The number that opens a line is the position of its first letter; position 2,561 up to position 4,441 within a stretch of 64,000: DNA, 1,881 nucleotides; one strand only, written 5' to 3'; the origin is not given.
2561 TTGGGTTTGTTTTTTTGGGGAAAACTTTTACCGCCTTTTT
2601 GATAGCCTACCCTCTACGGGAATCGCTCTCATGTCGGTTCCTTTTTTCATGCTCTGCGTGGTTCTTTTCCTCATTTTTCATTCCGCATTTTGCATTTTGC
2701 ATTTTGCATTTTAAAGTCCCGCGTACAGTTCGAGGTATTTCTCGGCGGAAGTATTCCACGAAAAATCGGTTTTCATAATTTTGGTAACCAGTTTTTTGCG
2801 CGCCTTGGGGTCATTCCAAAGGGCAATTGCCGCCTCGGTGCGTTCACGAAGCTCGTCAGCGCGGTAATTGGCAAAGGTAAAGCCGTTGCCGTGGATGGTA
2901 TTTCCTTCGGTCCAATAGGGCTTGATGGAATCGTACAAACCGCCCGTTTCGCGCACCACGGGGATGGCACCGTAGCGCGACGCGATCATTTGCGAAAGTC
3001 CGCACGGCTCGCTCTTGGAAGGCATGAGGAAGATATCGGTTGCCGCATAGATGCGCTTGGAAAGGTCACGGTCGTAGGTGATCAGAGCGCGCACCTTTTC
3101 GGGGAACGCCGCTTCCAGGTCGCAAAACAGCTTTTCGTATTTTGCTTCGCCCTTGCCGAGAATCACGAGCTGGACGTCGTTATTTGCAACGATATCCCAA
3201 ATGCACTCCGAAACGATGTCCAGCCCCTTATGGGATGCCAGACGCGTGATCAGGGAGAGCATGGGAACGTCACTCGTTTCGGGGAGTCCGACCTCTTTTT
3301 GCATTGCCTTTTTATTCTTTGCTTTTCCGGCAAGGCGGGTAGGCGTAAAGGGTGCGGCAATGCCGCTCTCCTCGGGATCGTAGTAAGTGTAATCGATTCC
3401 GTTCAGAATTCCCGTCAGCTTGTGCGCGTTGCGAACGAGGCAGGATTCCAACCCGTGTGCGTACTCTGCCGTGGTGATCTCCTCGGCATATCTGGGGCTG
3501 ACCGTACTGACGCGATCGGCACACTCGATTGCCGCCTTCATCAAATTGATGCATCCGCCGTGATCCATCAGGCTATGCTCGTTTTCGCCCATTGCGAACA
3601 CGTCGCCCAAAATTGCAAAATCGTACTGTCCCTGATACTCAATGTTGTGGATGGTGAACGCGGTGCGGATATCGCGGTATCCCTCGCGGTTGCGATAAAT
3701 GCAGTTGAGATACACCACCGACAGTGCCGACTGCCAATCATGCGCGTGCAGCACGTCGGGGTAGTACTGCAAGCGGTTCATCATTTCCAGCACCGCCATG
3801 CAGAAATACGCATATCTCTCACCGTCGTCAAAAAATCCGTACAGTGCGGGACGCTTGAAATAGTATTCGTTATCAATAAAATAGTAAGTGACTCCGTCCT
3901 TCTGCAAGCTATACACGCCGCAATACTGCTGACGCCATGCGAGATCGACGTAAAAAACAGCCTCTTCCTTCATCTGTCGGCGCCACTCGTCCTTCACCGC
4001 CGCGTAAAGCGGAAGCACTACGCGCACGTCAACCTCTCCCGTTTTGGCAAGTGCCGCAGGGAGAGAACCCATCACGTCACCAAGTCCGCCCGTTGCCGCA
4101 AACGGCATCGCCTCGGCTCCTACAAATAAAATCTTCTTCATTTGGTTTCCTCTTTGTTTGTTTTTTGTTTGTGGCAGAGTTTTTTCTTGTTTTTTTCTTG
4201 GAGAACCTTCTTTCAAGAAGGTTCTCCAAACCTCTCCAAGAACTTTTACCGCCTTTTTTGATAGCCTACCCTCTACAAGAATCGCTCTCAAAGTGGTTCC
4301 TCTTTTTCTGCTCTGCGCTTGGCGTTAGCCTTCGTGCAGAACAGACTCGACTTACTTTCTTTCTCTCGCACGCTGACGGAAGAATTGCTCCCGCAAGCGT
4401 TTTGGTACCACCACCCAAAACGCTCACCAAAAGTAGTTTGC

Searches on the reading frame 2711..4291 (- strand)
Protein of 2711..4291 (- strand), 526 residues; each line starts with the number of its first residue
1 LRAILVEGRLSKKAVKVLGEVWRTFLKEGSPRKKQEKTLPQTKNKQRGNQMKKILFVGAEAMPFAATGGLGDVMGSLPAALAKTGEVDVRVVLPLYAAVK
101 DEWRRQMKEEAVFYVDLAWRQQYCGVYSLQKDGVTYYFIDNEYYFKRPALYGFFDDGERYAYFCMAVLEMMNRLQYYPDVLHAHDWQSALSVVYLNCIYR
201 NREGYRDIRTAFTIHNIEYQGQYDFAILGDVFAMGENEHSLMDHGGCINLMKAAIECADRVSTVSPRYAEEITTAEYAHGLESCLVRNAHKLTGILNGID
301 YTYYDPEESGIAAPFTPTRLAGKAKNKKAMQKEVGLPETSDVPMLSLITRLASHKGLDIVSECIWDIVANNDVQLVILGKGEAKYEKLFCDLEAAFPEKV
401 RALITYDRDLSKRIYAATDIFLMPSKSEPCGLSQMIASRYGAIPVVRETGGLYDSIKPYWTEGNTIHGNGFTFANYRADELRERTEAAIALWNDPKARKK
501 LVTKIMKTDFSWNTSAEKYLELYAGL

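Call 11: search_protein_families(library=pfam, proteins=[window:2711-4291:-])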
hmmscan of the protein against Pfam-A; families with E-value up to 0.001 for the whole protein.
window:2711-4291:- (526 aa): 6 families
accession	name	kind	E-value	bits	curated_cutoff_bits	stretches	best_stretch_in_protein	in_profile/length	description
PF08323.17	Glyco_transf_5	-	1.8e-77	260.7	22.7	1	53-285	1-237/239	Starch synthase catalytic domain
PF00534.26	Glycos_transf_1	-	6e-13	49.1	26.4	1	341-500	14-164/172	Glycosyl transferases group 1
PF13692.12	Glyco_trans_1_4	-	4.7e-09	37.1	27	1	346-482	5-133/142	Glycosyl transferases group 1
PF13579.12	Glyco_trans_4_4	-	8.7e-06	26.6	29.7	1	68-274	1-144/158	Glycosyl transferase 4-like domain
PF20706.3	GT4-conflict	-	2.5e-05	23.9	26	1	336-517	191-383/385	Family 4 Glycosyltransferase in conflict systems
PF13439.12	Glyco_transf_4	-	2.6e-05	24.7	28.5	1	150-274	47-150/170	Glycosyltransferase Family 4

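Call 57: find_encoding_contigs(protein=window:2711-4141:-, flank=10000, max_places=10)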
Protein window:2711-4141:- (476 aa): no gene with exactly this product is on record in the collection.

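Call 72: find_homologous_proteins(query=window:2714-4141:-, max_evalue=1e-200)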
Query window:2714-4141:- (476 aa): 912 proteins with E <= 1e-200 among 8000 candidates; the best 120 are listed.
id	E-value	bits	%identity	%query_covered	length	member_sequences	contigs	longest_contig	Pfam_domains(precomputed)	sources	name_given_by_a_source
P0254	0.0e+0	1095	99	100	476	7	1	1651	PF00534.27,PF13579.13,PF08323.18,PF13439.13,PF20706.4,PF13692.13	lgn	-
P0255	0.0e+0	1044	95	100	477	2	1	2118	PF00534.27,PF13579.13,PF08323.18,PF13439.13,PF20706.4,PF13692.13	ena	-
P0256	0.0e+0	1036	93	100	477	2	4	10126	PF00534.27,PF08323.18,PF13439.13,PF20706.4,PF13692.13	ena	-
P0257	0.0e+0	1035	93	100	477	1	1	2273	PF00534.27,PF08323.18,PF13439.13,PF20706.4,PF13692.13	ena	-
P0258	1.2e-291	986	88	100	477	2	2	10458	PF00534.27,PF08323.18,PF13439.13,PF13692.13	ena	-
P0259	7.8e-291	983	88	100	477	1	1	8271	PF00534.27,PF08323.18,PF13439.13,PF13692.13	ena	-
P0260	3.2e-290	981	87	100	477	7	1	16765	PF00534.27,PF13579.13,PF08323.18,PF13439.13,PF13692.13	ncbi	-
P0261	6.6e-288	973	86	100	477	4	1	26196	PF00534.27,PF08323.18,PF13692.13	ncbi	-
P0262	1.0e-287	973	87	100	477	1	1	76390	PF00534.27,PF08323.18,PF13439.13,PF13692.13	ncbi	-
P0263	3.3e-287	971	87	100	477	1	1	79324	PF00534.27,PF08323.18,PF13692.13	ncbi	-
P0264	7.4e-287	970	86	100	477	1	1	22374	PF00534.27,PF13579.13,PF08323.18,PF13439.13,PF13692.13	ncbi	-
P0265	7.5e-287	970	87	100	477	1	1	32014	PF00534.27,PF08323.18,PF13692.13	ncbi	-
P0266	8.6e-286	966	87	100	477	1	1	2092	PF00534.27,PF08323.18,PF13439.13,PF13692.13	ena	-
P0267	2.8e-279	945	85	100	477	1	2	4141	PF00534.27,PF13579.13,PF08323.18,PF13439.13,PF13692.13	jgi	-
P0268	3.0e-277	938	84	100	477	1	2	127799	PF00534.27,PF08323.18,PF13439.13,PF13692.13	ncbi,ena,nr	ncbi:MAG: glycogen synthase GlgA [Clostridia bacterium]|nr:glycogen synthase GlgA [Clostridia bacter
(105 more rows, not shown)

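Call 73: list_cluster_members(proteins=[P0254])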
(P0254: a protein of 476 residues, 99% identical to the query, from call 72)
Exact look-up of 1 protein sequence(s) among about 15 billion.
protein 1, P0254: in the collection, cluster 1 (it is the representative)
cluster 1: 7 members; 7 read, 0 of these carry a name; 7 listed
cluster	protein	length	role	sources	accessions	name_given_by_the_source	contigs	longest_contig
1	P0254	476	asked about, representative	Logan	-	-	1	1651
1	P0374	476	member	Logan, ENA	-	-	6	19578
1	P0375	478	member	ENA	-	-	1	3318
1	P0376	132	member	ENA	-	-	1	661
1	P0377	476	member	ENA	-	-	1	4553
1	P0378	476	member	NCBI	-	-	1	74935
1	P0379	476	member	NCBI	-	-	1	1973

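Call 74: find_encoding_contigs(protein=P0374, flank=6000, max_places=10)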
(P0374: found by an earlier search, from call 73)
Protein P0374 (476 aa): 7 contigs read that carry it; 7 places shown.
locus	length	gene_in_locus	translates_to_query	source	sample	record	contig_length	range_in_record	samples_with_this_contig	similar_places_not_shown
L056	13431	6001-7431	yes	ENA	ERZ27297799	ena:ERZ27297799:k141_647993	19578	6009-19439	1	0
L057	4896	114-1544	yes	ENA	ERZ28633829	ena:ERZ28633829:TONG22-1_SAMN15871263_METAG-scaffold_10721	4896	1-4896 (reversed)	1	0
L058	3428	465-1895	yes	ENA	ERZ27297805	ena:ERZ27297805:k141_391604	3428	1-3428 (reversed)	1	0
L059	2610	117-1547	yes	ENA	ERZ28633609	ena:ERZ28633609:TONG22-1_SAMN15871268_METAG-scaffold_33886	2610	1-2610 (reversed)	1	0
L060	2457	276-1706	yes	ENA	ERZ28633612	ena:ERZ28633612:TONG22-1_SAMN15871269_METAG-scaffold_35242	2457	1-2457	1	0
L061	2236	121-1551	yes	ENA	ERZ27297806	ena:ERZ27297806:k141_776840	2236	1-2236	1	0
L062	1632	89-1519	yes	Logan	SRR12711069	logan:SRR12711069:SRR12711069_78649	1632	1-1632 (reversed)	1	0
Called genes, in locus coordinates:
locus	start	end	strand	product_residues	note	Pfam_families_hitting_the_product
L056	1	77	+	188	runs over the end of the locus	-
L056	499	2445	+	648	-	PF02922:CBM_48, PF22019:GlgB_N, PF00128:Alpha-amylase, PF02806:Alpha-amylase_C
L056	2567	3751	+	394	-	PF00483:NTP_transferase, PF25084:LbH_EIF2B, PF25247:LbH_GLGC (faint), PF24894:Hexapep_GlmU, PF25087:GMPPB_C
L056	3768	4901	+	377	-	PF00483:NTP_transferase, PF25084:LbH_EIF2B, PF24894:Hexapep_GlmU, PF25087:GMPPB_C (weak)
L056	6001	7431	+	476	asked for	PF08323:Glyco_transf_5, PF20706:GT4-conflict (faint), PF13439:Glyco_transf_4 (faint), PF13579:Glyco_trans_4_4 (weak), PF00534:Glycos_transf_1, PF13692:Glyco_trans_1_4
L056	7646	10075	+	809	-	PF00343:Phosphorylase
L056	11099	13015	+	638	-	PF00128:Alpha-amylase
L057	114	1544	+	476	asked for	PF08323:Glyco_transf_5, PF20706:GT4-conflict (faint), PF13439:Glyco_transf_4 (faint), PF13579:Glyco_trans_4_4 (weak), PF00534:Glycos_transf_1, PF13692:Glyco_trans_1_4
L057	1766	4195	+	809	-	PF00343:Phosphorylase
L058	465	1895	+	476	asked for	PF08323:Glyco_transf_5, PF20706:GT4-conflict (faint), PF13439:Glyco_transf_4 (faint), PF13579:Glyco_trans_4_4 (weak), PF00534:Glycos_transf_1, PF13692:Glyco_trans_1_4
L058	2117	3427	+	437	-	?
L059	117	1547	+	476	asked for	PF08323:Glyco_transf_5, PF20706:GT4-conflict (faint), PF13439:Glyco_transf_4 (faint), PF13579:Glyco_trans_4_4 (weak), PF00534:Glycos_transf_1, PF13692:Glyco_trans_1_4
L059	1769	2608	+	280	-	?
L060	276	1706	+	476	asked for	PF08323:Glyco_transf_5, PF20706:GT4-conflict (faint), PF13439:Glyco_transf_4 (faint), PF13579:Glyco_trans_4_4 (weak), PF00534:Glycos_transf_1, PF13692:Glyco_trans_1_4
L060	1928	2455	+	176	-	?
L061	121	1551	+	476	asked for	PF08323:Glyco_transf_5, PF20706:GT4-conflict (faint), PF13439:Glyco_transf_4 (faint), PF13579:Glyco_trans_4_4 (weak), PF00534:Glycos_transf_1, PF13692:Glyco_trans_1_4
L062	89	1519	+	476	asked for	PF08323:Glyco_transf_5, PF20706:GT4-conflict (faint), PF13439:Glyco_transf_4 (faint), PF13579:Glyco_trans_4_4 (weak), PF00534:Glycos_transf_1, PF13692:Glyco_trans_1_4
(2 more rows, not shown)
